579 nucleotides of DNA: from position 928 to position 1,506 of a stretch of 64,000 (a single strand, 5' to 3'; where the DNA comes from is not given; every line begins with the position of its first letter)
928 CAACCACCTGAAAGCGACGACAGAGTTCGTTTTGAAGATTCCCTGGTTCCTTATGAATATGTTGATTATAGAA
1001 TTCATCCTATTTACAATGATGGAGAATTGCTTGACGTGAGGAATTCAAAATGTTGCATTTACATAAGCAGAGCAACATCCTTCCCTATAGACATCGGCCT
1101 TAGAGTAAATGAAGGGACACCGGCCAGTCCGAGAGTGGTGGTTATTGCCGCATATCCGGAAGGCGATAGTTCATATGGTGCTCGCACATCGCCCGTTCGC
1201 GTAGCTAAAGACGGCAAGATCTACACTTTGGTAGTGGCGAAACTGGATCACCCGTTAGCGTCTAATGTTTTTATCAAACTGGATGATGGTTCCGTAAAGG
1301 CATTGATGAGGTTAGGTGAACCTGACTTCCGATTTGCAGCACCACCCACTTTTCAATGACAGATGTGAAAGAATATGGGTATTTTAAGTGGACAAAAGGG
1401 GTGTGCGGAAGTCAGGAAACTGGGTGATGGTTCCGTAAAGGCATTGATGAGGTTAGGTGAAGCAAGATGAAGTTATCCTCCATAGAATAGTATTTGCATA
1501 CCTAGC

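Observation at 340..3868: Shared C-terminal DGKIY...KL(D/G)DGS(V/L)KAL module on two unrelated secreted proteins, with a displaced out-of-frame copy and a duplicated 42-bp fragment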

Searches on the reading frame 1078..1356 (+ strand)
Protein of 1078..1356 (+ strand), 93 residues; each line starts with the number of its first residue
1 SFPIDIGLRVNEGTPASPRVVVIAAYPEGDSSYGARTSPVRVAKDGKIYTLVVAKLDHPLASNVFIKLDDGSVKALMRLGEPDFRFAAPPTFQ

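Call 16: find_related_loci(query=A2, collection=metagenome_contigs, flank=10000)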
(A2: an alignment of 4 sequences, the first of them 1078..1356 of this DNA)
Query A2 (93 aa) in metagenome_contigs; peptide patterns used: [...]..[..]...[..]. (x = any residue, [..] = any of these).
120 stretches matched a pattern; 1 encode a relative of the query (tblastn E <= 1e-3); 1 distinct loci.
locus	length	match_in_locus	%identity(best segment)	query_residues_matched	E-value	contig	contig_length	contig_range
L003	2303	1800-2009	63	4-78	3e-27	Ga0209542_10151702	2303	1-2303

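Call 17: find_related_loci(query=A2, collection=genome_contigs, flank=10000)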
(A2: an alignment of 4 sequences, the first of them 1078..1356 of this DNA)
Query A2 (93 aa) in genome_contigs; peptide patterns used: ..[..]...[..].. (x = any residue, [..] = any of these).
46 stretches matched a pattern, but none encodes a relative of the query by tblastn (E <= 1e-3).

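Call 23: search_protein_families(library=phrogs, proteins=[L003:123-461:+, window:1078-1356:+], max_evalue=1)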
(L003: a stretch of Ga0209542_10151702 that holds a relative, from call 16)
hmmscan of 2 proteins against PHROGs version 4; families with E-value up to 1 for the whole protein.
L003:123-461:+ (113 aa): 9 families
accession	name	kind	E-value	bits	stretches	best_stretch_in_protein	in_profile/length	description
phrog_9942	-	tail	1.2e-07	31.1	1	45-79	169-203/1178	tail fiber protein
phrog_29288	-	unknown function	1.8e-06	26.7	1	12-67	1361-1416/1558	-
phrog_18345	-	tail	1.9e-05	24.2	1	18-85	212-277/956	tail fiber protein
phrog_3269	-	tail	0.00075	19.2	1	58-94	23-56/689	tail protein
phrog_26019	-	unknown function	0.016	13.8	1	55-88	1188-1220/1347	-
phrog_23851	-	unknown function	0.03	14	1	3-91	332-420/531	-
phrog_21473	-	unknown function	0.044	12.8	1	2-94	220-312/947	-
phrog_28668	-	unknown function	0.22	12.5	1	49-92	17-61/153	-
phrog_28766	-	tail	0.26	10.6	1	16-68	227-274/472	tail fiber protein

window:1078-1356:+ (93 aa): 0 families

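Call 24: search_protein_representatives(alignment_id=A2)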
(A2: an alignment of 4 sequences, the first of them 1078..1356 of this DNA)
Query: 4 sequences, 177 profile positions. Proteins with E-value up to 0.001 (for the whole library): 173; up to 1e-10: 9; up to 1e-30: 2. The best 150 are listed.
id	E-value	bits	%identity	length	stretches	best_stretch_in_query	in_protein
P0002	2.5e-100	349.9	-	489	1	1-171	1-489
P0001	6.6e-47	176.0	-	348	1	92-176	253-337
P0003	6.5e-15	71.7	-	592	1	93-171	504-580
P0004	7.8e-13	65.0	-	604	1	97-174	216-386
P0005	8.3e-13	64.9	-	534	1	76-171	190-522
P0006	2.1e-12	63.6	-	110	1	95-172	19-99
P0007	4.0e-12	62.7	-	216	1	97-173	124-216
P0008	1.8e-11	60.5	-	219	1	97-174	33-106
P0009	2.6e-11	60.0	-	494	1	90-174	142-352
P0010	1.1e-10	57.9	-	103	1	78-173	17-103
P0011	1.2e-10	57.8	-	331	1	102-173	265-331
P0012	1.9e-10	57.2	-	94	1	90-172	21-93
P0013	2.0e-10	57.1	-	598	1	39-174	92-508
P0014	2.4e-10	56.9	-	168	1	89-173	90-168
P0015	3.1e-10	56.5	-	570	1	75-173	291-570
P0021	2.0e-09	53.9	-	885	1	90-172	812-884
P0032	3.8e-08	49.7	-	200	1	94-173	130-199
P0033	4.2e-08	49.6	-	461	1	90-171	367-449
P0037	1.0e-07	48.3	-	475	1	95-173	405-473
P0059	1.0e-06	45.1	-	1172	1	90-173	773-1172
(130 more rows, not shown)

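Call 26: search_protein_families(library=ncbifam, proteins=[P0021, P0010, P0012, P0003, P0037, P0008, P0032, P0033], max_evalue=0.1)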
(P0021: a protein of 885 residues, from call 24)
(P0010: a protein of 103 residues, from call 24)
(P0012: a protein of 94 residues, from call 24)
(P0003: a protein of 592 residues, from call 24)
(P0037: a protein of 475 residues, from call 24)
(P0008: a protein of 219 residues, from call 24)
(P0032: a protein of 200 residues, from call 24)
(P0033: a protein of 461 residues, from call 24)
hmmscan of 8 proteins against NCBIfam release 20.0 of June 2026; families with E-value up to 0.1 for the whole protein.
P0021 (885 aa): 2 families
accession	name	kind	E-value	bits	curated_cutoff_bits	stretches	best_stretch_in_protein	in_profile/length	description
TIGR03296.1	M6dom_TIGR03296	domain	2e-40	139.5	110.8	1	170-444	2-286/286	M6 family metalloprotease domain-containing protein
NF012211.1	tand_rpt_95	domain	0.011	15.6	90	1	605-630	48-73/98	tandem-95 repeat protein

P0010 (103 aa): 0 families

P0012 (94 aa): 0 families

P0003 (592 aa): 0 families

P0037 (475 aa): 0 families

P0008 (219 aa): 0 families

P0032 (200 aa): 1 family
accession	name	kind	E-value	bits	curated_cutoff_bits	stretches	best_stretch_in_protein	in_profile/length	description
NF007499.0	PRK10092.1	equivalog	0.027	14.3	314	1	133-179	101-148/183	maltose O-acetyltransferase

P0033 (461 aa): 0 families

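Call 27: search_protein_families(library=pfam, proteins=[P0021, P0010, P0012, P0003, P0037, P0008, P0059, P0032, P0033], max_evalue=0.1)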
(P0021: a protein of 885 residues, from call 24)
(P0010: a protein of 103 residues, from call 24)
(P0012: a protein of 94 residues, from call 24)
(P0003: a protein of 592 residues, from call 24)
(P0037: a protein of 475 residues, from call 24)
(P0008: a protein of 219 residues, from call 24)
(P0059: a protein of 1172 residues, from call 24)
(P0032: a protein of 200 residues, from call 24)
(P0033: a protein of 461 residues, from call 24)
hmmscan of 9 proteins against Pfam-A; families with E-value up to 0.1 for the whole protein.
P0021 (885 aa): 4 families
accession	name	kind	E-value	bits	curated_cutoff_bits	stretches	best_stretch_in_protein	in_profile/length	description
PF17963.7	Big_9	-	2.1e-05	25.7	23.6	1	538-629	3-78/89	Bacterial Ig domain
PF20773.4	InhA-like_MAM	-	0.0086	16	26.9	1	716-811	56-162/191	Immune inhibitor A-like, MAM domain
PF17892.7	Cadherin_5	-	0.022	15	26.5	0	606-629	62-85/98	Cadherin-like domain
PF16184.11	Cadherin_3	-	0.034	14.6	25.5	0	567-630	31-95/106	Cadherin-like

P0010 (103 aa): 0 families

P0012 (94 aa): 0 families

P0003 (592 aa): 4 families
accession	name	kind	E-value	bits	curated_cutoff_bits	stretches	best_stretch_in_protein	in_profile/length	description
PF00041.27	fn3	-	5.6e-05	23.7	25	1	415-498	2-82/84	Fibronectin type III domain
PF17136.10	ribosomal_L24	-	0.012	16.3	27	1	551-586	28-62/65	Ribosomal proteins 50S L24/mitochondrial 39S L24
PF02009.21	RIFIN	-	0.037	14.4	32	1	2-263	85-316/327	Rifin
PF08329.16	ChitinaseA_N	-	0.069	13.2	21.2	0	431-495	40-102/133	Chitinase A, N-terminal domain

P0037 (475 aa): 0 families

P0008 (219 aa): 0 families

P0059 (1172 aa): 5 families
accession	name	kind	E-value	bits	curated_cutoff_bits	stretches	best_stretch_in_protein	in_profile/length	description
PF05048.19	NosD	-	5.8e-15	55.7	23.6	1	667-798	43-159/212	Periplasmic copper-binding protein (NosD)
PF13229.12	Beta_helix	-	2.6e-11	43.8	25.9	1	658-799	18-149/158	Right handed beta helix region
PF23498.1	MgtT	-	0.023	14.6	27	1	109-121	14-26/34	MgtT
PF11027.13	DUF2615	-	0.033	14.7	23.4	0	386-471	22-99/104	Protein of unknown function (DUF2615)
PF01708.21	Gemini_mov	-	0.096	12.9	25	0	396-447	12-63/92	Geminivirus putative movement protein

P0032 (200 aa): 0 families

P0033 (461 aa): 1 family
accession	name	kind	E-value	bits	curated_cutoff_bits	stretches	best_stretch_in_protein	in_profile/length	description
PF21722.4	Gly_rich_2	-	1.6e-09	38.5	24.3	1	23-366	4-223/226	Glycine-rich domain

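Call 42: predict_structure(alignment_id=A5)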
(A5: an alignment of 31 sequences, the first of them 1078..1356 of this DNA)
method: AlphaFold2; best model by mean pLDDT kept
length: 93 residues; sequences in the alignment: 31
mean_pLDDT: 81.0   pTM: 0.66
mean pLDDT of the five models: 81.0, 80.8, 79.3, 78.6, 76.9
residues with pLDDT >= 90: 41; 70-90: 33; 50-70: 9; < 50: 10
segments of 3 or more residues with pLDDT < 50: 83-92
pLDDT, mean of each block of 10 residues (from residue 1): 80 91 87 72 90 91 91 91 45 53
secondary structure, 60 per line:
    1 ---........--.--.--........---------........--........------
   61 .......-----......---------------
elements in order: E4-11 E20-27 E37-44 E47-54 E61-67 E73-78

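Call 45: fold_search(model_id=the predicted structure, library=pdb)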
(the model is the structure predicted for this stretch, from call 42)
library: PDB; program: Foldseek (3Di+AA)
matches with E <= 10: 75; with E <= 0.001: 0
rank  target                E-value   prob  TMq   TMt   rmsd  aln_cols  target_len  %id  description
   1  9i05_Aq               1.5e+00  0.02  0.13  0.08  13.3        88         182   16  Cryo-EM structure of the large subunit of the mitochondrial ribosome from Toxoplasma gondii (released 2025-06-11)
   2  2gef_A                2.2e+00  0.06  0.25  0.15  12.1       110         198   11  Crystal structure of a Novel viral protease with a serine/lysine catalytic dyad mechanism (released 2006-05-02)
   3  3a60_B                2.8e+00  0.06  0.21  0.10   8.7        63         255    8  Crystal structure of unphosphorylated p70S6K1 (Form I) (released 2009-10-27)
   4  4x2v_C                3.0e+00  0.06  0.22  0.14   9.7        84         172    8  Crystal structure of the Murine Norovirus NS6 protease (inactive C139A mutant) with a C-terminal extension to include  (released 2015-02-18)
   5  4noe_E                3.2e+00  0.04  0.23  0.17  13.1        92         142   22  Crystal structure of DdrB bound to 30b ssDNA (released 2015-05-20)
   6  4rer_B                3.2e+00  0.04  0.23  0.14  14.2       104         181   12  Crystal structure of the phosphorylated human alpha1 beta2 gamma1 holo-AMPK complex bound to AMP and cyclodextrin (released 2014-12-10)
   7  2lcc_MODEL_1_A        3.8e+00  0.04  0.20  0.22   9.2        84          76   11  Solution structure of RBBP1 chromobarrel domain (released 2012-02-08)
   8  8wde_C                3.8e+00  0.03  0.19  0.04  17.4       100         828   18  CryoEM structure of the spike protein of human CoV 229E in complex with receptor hAPN (composite map) (released 2025-03-05)
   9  1f3u_A                4.0e+00  0.02  0.18  0.15  14.6        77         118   13  CRYSTAL STRUCTURE OF THE RAP30/74 INTERACTION DOMAINS OF HUMAN TFIIF (released 2000-10-11)
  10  1n0s_A                4.3e+00  0.03  0.18  0.12   9.3        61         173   20  ENGINEERED LIPOCALIN FLUA IN COMPLEX WITH FLUORESCEIN (released 2003-08-05)
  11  1bbp_A                4.5e+00  0.02  0.20  0.12  13.6        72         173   17  MOLECULAR STRUCTURE OF THE BILIN BINDING PROTEIN (BBP) FROM PIERIS BRASSICAE AFTER REFINEMENT AT 2.0 ANGSTROMS RESOLUT (released 1991-10-15)
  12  4hqb_A                4.8e+00  0.03  0.22  0.17  13.1        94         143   19  Crystal structure of DdrB from Deinococcus radiodurans bound to ssDNA (released 2013-09-04)
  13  6uw0_B                5.4e+00  0.05  0.23  0.10   5.0        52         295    8  Engineered variant of I-OnuI meganuclease with improved thermostability and fully altered specificity targeting choler (released 2019-12-18)
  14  2o8e_B                5.4e+00  0.05  0.20  0.03   7.3        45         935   13  human MutSalpha (MSH2/MSH6) bound to a G T mispair, with ADP bound to MSH2 only (released 2007-06-05)
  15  5gj4_B                5.4e+00  0.02  0.16  0.11  12.2        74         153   16  Structure of NS2B-NS3 Protease from Zika Virus caught after self-cleavage (released 2016-10-26)
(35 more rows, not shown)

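Call 50: fold_search(model_id=the predicted structure, library=viral)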
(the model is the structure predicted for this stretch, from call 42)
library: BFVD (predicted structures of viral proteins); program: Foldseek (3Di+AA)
matches with E <= 10: 168; with E <= 0.001: 1
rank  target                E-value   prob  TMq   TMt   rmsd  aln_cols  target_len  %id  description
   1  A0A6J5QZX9            2.7e-04  1.00  0.60  0.33   2.9        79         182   26  Uncharacterized protein [uncultured Caudovirales phage]
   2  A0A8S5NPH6            5.2e-03  1.00  0.58  0.23   3.0        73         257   11  Uncharacterized protein [Myoviridae sp. ct2th6]
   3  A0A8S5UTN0            1.0e-02  1.00  0.58  0.09   3.5        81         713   14  Uncharacterized protein [Myoviridae sp. ctYA416]
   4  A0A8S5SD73            2.2e-02  1.00  0.58  0.36   3.3        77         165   10  Uncharacterized protein [Podoviridae sp. ct7Ex2]
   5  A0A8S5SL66            5.8e-01  0.66  0.47  0.19   4.7        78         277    9  Uncharacterized protein [Podoviridae sp. ctHMt20]
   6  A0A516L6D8            6.2e-01  0.09  0.22  0.18  14.6       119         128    8  (no name in the UniProt tables at hand)
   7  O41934                1.0e+00  0.08  0.23  0.15  16.4       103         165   14  Uncharacterized protein [Murid herpesvirus 4]
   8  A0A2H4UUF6            1.0e+00  0.05  0.17  0.03  21.3       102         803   12  Uncharacterized protein [Bodo saltans virus]
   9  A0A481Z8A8            1.1e+00  0.15  0.23  0.07   7.9        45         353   22  Uncharacterized protein [Pithovirus LCPAC304]
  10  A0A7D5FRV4            1.6e+00  0.04  0.16  0.18   8.2        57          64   16  Uncharacterized protein [Mycobacterium phage Gail]
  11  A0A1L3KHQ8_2          1.8e+00  0.06  0.22  0.04  10.2        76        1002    5  (no name in the UniProt tables at hand)
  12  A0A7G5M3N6            1.9e+00  0.07  0.23  0.22  14.0        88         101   11  (no name in the UniProt tables at hand)
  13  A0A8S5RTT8            2.0e+00  0.06  0.17  0.14  11.7        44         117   16  Uncharacterized protein [Caudovirales sp. gcode 4]
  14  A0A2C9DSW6            2.0e+00  0.06  0.21  0.09  17.3        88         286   14  Uncharacterized protein [Eastern grey kangaroopox virus]
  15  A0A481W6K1            2.1e+00  0.08  0.23  0.08   6.1        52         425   13  Glycoprotein H (Fragment) [Dasyurid herpesvirus 3]
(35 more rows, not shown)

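Call 63: search_protein_families(library=pfam, alignment_id=A7, max_evalue=0.001)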
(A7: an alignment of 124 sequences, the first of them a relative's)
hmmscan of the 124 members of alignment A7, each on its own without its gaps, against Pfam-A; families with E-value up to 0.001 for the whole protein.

A. member 1, P0003 (592 aa): 1 family
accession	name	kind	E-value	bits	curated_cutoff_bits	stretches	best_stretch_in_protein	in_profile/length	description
PF00041.27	fn3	-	5.6e-05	23.7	25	1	415-498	2-82/84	Fibronectin type III domain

B. families by the number of members that match (of 124 scanned): 47 families (the first 25 are shown)
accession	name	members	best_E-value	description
PF05048.19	NosD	4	7.2e-27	Periplasmic copper-binding protein (NosD)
PF00041.27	fn3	4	9.6e-26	Fibronectin type III domain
PF13385.13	Laminin_G_3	3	4.3e-28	Concanavalin A-like lectin/glucanases superfamily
PF13229.12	Beta_helix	3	6.3e-27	Right handed beta helix region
PF07581.17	Glug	3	3e-17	The GLUG motif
PF16656.11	Pur_ac_phosph_N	3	5.1e-05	Purple acid Phosphatase, N-terminal domain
PF00082.27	Peptidase_S8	2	7.6e-43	Subtilase family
PF13620.12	CarboxypepD_reg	2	1.9e-25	Carboxypeptidase regulatory-like domain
PF18911.6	PKD_4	2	1.1e-17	PKD domain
PF05342.19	Peptidase_M26_N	2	2.1e-12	M26 IgA1-specific Metallo-endopeptidase N-terminal region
PF13715.12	CarbopepD_reg_2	2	3.8e-12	CarboxypepD_reg-like domain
PF00413.30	Peptidase_M10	2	3.5e-09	Matrixin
PF13964.12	Kelch_6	2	7.1e-09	Kelch motif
PF13360.13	PQQ_2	2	3.8e-08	Outer membrane protein assembly factor BamB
PF25788.1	Ig_Rha78A_N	2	1.7e-06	Rha78A-like, N-terminal immunoglobulin domain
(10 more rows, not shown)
